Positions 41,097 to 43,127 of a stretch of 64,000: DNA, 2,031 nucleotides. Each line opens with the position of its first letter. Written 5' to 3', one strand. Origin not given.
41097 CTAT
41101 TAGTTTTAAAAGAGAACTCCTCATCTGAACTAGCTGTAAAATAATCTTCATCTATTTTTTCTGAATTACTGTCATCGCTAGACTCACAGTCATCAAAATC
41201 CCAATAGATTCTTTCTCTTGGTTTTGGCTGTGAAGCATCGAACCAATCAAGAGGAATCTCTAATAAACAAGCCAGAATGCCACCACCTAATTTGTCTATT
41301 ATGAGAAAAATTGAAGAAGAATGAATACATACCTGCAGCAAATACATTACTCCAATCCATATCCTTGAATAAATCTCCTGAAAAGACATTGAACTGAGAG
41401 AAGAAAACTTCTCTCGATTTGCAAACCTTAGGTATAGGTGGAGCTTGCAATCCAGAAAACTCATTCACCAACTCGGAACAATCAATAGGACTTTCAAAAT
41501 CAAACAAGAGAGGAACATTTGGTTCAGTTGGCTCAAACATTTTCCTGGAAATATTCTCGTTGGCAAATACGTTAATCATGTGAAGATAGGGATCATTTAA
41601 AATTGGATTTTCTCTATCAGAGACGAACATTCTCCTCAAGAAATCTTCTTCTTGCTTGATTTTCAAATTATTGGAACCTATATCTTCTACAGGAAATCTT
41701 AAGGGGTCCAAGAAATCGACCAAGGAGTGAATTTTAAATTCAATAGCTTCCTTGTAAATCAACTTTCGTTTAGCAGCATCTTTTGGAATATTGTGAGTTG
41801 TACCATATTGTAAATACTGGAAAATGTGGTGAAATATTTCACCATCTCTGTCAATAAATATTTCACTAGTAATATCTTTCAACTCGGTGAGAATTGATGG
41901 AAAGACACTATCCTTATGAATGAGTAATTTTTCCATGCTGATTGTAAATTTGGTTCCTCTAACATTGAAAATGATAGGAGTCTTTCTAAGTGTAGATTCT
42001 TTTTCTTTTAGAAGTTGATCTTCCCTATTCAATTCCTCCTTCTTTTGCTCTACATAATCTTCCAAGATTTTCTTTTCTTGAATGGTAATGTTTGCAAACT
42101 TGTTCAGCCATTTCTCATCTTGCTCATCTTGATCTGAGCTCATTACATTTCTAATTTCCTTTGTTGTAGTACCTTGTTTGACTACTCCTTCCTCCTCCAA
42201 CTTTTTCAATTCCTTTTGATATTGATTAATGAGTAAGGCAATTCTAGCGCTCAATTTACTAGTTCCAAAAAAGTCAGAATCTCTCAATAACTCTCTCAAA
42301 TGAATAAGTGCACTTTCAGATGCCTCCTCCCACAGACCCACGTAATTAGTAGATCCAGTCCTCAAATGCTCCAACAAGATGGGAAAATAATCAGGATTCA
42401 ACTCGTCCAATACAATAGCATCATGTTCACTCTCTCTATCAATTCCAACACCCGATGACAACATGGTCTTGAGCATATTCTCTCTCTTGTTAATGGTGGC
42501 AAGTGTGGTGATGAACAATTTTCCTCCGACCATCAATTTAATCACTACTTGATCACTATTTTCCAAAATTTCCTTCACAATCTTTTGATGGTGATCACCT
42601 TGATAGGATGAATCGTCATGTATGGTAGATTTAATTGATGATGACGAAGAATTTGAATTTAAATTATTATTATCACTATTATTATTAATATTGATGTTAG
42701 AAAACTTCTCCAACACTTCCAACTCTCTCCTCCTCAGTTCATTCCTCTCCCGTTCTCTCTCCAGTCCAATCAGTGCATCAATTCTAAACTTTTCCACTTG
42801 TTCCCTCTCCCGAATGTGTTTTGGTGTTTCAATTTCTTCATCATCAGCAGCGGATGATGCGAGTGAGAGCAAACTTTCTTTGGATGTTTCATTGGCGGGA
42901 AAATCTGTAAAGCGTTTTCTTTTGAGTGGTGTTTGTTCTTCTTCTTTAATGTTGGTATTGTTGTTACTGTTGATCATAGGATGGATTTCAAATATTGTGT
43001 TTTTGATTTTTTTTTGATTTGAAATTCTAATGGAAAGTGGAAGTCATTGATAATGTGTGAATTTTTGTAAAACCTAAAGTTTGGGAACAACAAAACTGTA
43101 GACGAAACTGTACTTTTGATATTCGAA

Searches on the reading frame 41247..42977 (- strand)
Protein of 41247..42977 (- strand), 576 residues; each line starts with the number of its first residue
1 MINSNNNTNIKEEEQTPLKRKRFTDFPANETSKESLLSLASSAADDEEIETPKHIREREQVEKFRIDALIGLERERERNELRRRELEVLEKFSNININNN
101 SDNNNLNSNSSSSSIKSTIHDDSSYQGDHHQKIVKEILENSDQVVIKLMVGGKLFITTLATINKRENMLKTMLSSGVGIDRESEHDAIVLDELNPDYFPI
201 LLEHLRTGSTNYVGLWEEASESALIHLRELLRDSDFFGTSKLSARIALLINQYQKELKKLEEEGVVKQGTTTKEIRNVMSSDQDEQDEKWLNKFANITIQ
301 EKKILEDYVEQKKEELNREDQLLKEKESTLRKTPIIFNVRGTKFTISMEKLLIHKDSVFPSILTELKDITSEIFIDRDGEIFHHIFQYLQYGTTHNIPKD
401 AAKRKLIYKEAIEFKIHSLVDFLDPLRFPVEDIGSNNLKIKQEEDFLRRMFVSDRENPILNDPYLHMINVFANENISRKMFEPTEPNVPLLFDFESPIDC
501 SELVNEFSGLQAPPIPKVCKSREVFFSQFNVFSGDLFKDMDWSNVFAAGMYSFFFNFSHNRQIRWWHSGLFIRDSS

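Call 29: search_protein_families(library=pfam, proteins=[window:41247-42977:-], max_evalue=0.001)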
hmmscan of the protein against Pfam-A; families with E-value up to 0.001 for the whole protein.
window:41247-42977:- (576 aa): 1 family
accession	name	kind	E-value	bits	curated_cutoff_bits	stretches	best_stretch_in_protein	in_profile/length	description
PF02214.28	BTB_2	-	1e-13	51.9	21.4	1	336-416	2-86/94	BTB/POZ domain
